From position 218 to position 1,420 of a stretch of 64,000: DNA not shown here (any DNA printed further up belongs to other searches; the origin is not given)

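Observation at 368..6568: ComA plus two divergent aspartase/fumarase-family lyases plus a fold-II PLP enzyme plus cytochrome c operon: candidate bacterial coenzyme-M-like or organosulfonate biosynthesis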

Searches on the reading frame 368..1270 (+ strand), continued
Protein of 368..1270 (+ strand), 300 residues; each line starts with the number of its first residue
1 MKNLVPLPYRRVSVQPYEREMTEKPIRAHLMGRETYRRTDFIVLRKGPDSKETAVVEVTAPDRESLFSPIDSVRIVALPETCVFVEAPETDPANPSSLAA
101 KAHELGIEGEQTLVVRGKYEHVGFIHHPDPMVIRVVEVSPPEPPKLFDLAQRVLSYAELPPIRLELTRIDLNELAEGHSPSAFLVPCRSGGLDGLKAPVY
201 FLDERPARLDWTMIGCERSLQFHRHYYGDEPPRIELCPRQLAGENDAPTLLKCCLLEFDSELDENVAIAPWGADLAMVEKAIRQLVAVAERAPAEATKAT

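Call 70: find_homologous_proteins(query=L043:1984-3111:+, max_evalue=1e-20)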
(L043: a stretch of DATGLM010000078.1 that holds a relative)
Query L043:1984-3111:+ (376 aa): 1290 proteins with E <= 1e-20 among 6867 candidates; the best 120 are listed.
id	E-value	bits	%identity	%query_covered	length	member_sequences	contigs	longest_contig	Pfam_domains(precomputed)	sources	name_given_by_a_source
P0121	1.1e-240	816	93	100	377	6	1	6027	PF01717.25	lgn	-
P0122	6.7e-227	771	86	100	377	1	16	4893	PF01717.25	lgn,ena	-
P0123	1.2e-225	767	86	99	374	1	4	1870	PF01717.25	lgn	-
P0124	1.6e-225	766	86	99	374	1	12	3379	PF01717.25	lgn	-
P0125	3.2e-225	765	86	99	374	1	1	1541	PF01717.25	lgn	-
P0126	1.5e-223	760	87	99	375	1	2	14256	PF01717.25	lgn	-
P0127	6.2e-223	758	86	99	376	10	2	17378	PF01717.25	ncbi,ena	-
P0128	6.5e-223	758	85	100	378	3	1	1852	PF01717.25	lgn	-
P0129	1.4e-221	753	85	98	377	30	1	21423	PF01717.25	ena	-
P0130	9.2e-221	751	84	99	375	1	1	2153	PF01717.25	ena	-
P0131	7.0e-219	744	85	99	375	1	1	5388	PF01717.25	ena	-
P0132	2.1e-218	743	84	98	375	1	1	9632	PF01717.25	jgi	jgi:methionine synthase II (cobalamin-independent)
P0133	2.9e-218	742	83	99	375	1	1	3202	PF01717.25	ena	-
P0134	2.9e-218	742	83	99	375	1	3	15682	PF01717.25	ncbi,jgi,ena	-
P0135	3.1e-218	742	83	99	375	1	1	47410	PF01717.25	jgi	jgi:methionine synthase II (cobalamin-independent)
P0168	1.1e-187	642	73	98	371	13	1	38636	PF01717.25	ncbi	ncbi:MAG: cobalamin-independent methionine synthase II family protein [Anaerolineae bacterium]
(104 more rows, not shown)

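Call 71: find_homologous_proteins(query=L173:11789-12859:+, max_evalue=1e-20)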
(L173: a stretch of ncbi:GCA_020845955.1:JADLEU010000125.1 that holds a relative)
Query L173:11789-12859:+ (357 aa): 183 proteins with E <= 1e-20 among 8000 candidates; the best 120 are listed.
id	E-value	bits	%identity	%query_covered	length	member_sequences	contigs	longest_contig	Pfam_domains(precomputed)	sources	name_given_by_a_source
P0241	3.3e-212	722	86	99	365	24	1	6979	PF02007.25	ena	-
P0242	3.3e-211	719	84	99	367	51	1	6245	PF02007.25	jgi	-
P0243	2.8e-205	699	83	99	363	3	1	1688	PF02007.25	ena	-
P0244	2.6e-204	696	84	99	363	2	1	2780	PF02007.25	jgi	jgi:tetrahydromethanopterin S-methyltransferase subunit H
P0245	8.0e-202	688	82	99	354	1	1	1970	PF02007.25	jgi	-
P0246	1.7e-201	687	82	99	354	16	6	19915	PF02007.25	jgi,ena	jgi:tetrahydromethanopterin S-methyltransferase subunit H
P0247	2.2e-201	686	81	99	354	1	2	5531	PF02007.25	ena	-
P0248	3.1e-201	686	81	99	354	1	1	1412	PF02007.25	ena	-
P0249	5.8e-201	685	81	99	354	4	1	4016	PF02007.25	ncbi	-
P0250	8.8e-197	671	79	99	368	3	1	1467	PF02007.25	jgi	jgi:tetrahydromethanopterin S-methyltransferase subunit H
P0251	1.3e-196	671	80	99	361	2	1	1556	PF02007.25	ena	-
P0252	4.2e-196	669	79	99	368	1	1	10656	PF02007.25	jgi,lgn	jgi:tetrahydromethanopterin S-methyltransferase subunit H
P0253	1.1e-195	668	82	96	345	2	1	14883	PF02007.25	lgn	-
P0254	1.2e-195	668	79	99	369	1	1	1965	PF02007.25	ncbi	-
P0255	5.5e-195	665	82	96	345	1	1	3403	PF02007.25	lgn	-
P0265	5.3e-183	626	79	94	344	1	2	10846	PF02007.25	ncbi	ncbi:MAG: tetrahydromethanopterin S-methyltransferase [Acidobacteriota bacterium]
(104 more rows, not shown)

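Call 72: find_encoding_contigs(protein=P0265, flank=10000, max_places=2)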
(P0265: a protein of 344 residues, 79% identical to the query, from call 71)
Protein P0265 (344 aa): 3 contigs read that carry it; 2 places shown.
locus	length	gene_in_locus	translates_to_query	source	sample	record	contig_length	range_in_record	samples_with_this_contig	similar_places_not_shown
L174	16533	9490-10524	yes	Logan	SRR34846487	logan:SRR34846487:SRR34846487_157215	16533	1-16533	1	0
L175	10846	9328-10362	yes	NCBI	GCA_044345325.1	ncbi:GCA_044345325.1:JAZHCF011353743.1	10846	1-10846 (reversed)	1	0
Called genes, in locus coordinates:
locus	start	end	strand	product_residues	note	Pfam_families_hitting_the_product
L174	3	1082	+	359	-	?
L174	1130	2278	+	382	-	PF01571:GCV_T, PF08669:GCV_T_C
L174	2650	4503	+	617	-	PF01053:Cys_Met_Meta_PP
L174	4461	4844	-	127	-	-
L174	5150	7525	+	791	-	PF00111:Fer2 (weak), PF17650:RACo_linker, PF17651:Raco_middle, PF14574:RACo_C_ter, PF00027:cNMP_binding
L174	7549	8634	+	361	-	PF01208:URO-D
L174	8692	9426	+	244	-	PF02607:B12-binding_2, PF02310:B12-binding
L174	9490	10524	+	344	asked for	PF02007:MtrH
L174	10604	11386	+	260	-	PF02596:DUF169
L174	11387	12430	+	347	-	PF01208:URO-D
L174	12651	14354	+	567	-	PF02028:BCCT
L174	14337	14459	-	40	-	-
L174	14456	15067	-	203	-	PF07040:DUF1326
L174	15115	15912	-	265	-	PF09948:PpoB2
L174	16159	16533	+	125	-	?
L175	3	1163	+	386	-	?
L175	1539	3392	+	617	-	PF01053:Cys_Met_Meta_PP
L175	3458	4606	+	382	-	PF01571:GCV_T, PF08669:GCV_T_C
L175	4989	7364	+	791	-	PF00111:Fer2 (weak), PF17650:RACo_linker, PF17651:Raco_middle, PF14574:RACo_C_ter, PF00027:cNMP_binding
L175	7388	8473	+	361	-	PF01208:URO-D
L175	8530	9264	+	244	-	PF02607:B12-binding_2, PF02310:B12-binding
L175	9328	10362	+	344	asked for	PF02007:MtrH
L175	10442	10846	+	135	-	?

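Call 76: search_protein_families(library=ncbifam, proteins=[L173:3703-4728:+, L173:7499-8611:+, L173:8655-9392:+, L173:5119-7467:+, L173:9423-10004:+, L173:4758-5126:+, L172:1355-1990:+, L173:3404-3706:+], max_evalue=0.001)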
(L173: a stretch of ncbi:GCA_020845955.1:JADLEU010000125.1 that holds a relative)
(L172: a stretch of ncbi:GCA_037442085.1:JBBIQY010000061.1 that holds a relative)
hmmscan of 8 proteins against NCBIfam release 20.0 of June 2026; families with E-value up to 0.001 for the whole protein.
L173:3703-4728:+ (341 aa): 5 families
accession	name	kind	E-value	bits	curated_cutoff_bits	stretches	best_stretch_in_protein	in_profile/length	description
TIGR01463.1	mtaA_cmuA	subfamily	2.5e-38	132.2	235.4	1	77-338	78-333/340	MtaA/CmuA family methyltransferase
NF004889.0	PRK06252.1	subfamily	3e-31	108.7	244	1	140-338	141-331/340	methylcobalamin:coenzyme M methyltransferase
NF040654.1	MtaA_Meth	equivalog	1.4e-29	103.1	400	1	109-338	111-330/337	methylcobamide:CoM methyltransferase MtaA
NF041608.1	methylcob_mtaseMtbA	equivalog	9.2e-25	87.4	600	1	101-338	103-332/339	methylcobamide:CoM methyltransferase MtbA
TIGR01464.1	hemE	equivalog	1.7e-11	43.7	302.95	1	207-338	204-334/338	uroporphyrinogen decarboxylase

L173:7499-8611:+ (370 aa): 5 families
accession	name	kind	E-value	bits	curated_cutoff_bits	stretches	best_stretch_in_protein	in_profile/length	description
NF004889.0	PRK06252.1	subfamily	4e-62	210.2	244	2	139-368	109-337/340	methylcobalamin:coenzyme M methyltransferase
NF040654.1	MtaA_Meth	equivalog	1.1e-57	195.5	400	2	137-367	105-335/337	methylcobamide:CoM methyltransferase MtaA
TIGR01463.1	mtaA_cmuA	subfamily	2.9e-55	187.9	235.4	2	140-367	108-338/340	MtaA/CmuA family methyltransferase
NF041608.1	methylcob_mtaseMtbA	equivalog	5.1e-35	121.1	600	2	149-364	119-334/339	methylcobamide:CoM methyltransferase MtbA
TIGR01464.1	hemE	equivalog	1.2e-11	44.2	302.95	1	143-312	106-282/338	uroporphyrinogen decarboxylase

L173:8655-9392:+ (245 aa): 14 families
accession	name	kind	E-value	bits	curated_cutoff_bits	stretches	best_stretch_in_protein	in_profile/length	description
TIGR02370.1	pyl_corrinoid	subfamily_domain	3.4e-58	196.3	215.3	1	14-207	2-197/197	methyltransferase cognate corrinoid protein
NF041607.1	dimeth_corrin_MtbC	equivalog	5.9e-51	172.9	350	1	15-212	2-200/203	dimethylamine corrinoid protein MtbC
NF047995.1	corrinoid_MtgC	exception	1.1e-50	172.1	310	1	8-215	2-213/215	glycine betaine-specific corrinoid protein MtgC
NF047996.1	corrin_MtgC_2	exception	3.2e-48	164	370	1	9-209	3-204/212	glycine betaine-specific corrinoid protein MtgC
NF040655.1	MtaC_Meth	equivalog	2.4e-36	125.1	420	1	8-209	33-232/253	methanol--corrinoid protein MtaC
TIGR02082.1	metH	equivalog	3.9e-36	124.1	1010.85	1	6-188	642-825/1182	methionine synthase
NF040669.1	MtaC2_Meth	equivalog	4.5e-35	121.3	450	1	8-193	40-224/267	methanol--corrinoid protein MtaC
NF007024.0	PRK09490.1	equivalog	6.1e-28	97.2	1497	1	6-187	657-842/1234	methionine synthase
NF002612.0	PRK02261.1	equivalog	1.3e-12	47.4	110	1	96-184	3-92/148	methylaspartate mutase subunit S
TIGR01501.1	MthylAspMutase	equivalog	1.2e-10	41.2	135.8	1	98-175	3-80/134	methylaspartate mutase subunit S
NF040743.1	ornith_mutase_E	equivalog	4.3e-07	28.3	800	1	98-201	597-710/730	D-ornithine 4,5-aminomutase subunit OraE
NF052513.1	TransRegCarH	equivalog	2.1e-06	27.2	400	1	42-198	114-262/274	HTH-type transcriptional repressor CarH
NF052385.1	Lys_5_6_beta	equivalog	2.9e-05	23.9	280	1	124-199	138-218/241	lysine 5,6-aminomutase subunit beta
TIGR00640.1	acid_CoA_mut_C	subfamily_domain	0.00034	20.6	57.45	1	99-190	5-97/132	methylmalonyl-CoA mutase C-terminal domain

L173:5119-7467:+ (782 aa): 6 families
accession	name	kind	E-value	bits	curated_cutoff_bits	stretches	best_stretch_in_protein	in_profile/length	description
NF040756.1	corr_regen_AcsV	exception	2.6e-126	422.5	800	1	11-639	2-627/632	corrinoid activation/regeneration protein AcsV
TIGR04270.1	Rama_corrin_act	subfamily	1.3e-31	109.6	500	1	215-651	2-432/534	methylamine methyltransferase corrinoid protein reductive activase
TIGR02007.1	fdx_isc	equivalog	6.1e-05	23.1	132.1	1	15-102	13-90/110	ISC system 2Fe-2S type ferredoxin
TIGR01941.1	nqrF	equivalog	6.9e-05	21.9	295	1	22-119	46-129/405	NADH:ubiquinone reductase (Na(+)-transporting) subunit F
NF050815.1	TransActFtrBCaul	equivalog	0.00015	21.1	300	1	665-778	15-129/251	transcriptional activator FtrB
NF006901.0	PRK09392.1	equivalog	0.00031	20.2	211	1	663-779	11-128/236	transcriptional activator FtrB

L173:9423-10004:+ (193 aa): 2 families
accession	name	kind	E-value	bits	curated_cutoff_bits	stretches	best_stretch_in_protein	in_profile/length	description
TIGR00636.1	PduO_Nterm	equivalog_domain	2.6e-33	115.1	108.45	1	13-181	4-166/171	cob(I)yrinic acid a,c-diamide adenosyltransferase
NF011595.0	PRK15020.1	equivalog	0.00038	19.6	226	1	27-170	103-244/267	ethanolamine utilization cob(I)yrinic acid a,c-diamide adenosyltransferase EutT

L173:4758-5126:+ (122 aa): 0 families

L172:1355-1990:+ (211 aa): 2 families
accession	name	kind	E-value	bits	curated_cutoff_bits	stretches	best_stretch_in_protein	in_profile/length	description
NF001423.0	PRK00299.1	equivalog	2.3e-08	33.8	78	1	5-80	7-81/82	sulfurtransferase TusA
TIGR03527.1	selenium_YedF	equivalog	3.9e-05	23.6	110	1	10-98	1-90/194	sulfurtransferase-like selenium metabolism protein YedF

L173:3404-3706:+ (100 aa): 0 families

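Call 81: predict_structure(alignment_id=A5)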
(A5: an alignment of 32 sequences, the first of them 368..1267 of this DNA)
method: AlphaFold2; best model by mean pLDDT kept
length: 300 residues; sequences in the alignment: 32
mean_pLDDT: 85.5   pTM: 0.80
mean pLDDT of the five models: 85.5, 85.3, 82.9, 81.4, 81.2
residues with pLDDT >= 90: 154; 70-90: 104; 50-70: 28; < 50: 14
segments of 3 or more residues with pLDDT < 50: 1-7, 294-300
pLDDT, mean of each block of 10 residues (from residue 1): 46 93 97 93 91 95 91 97 96 94 94 94 92 83 83 93 89 85 78 84 87 83 88 75 74 72 87 90 93 49
secondary structure, 60 per line:
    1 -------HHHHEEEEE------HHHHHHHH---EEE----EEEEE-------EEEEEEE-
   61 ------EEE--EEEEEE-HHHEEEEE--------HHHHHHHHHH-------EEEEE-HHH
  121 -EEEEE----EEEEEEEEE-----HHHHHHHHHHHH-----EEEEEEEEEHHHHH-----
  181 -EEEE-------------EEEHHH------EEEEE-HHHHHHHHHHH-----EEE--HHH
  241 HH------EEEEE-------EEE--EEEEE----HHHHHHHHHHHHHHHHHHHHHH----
elements in order: H8-11 E12-16 H23-30 E34-36 E41-45 E53-59 E67-69 E72-77 E82-86 H95-104 E112-116 E122-126 E131-139 H145-156 E162-170 H171-175 E182-185 E199-201 E211-215 H217-227 E233-235 H238-242 E249-253 E261-263 E266-270 H275-296
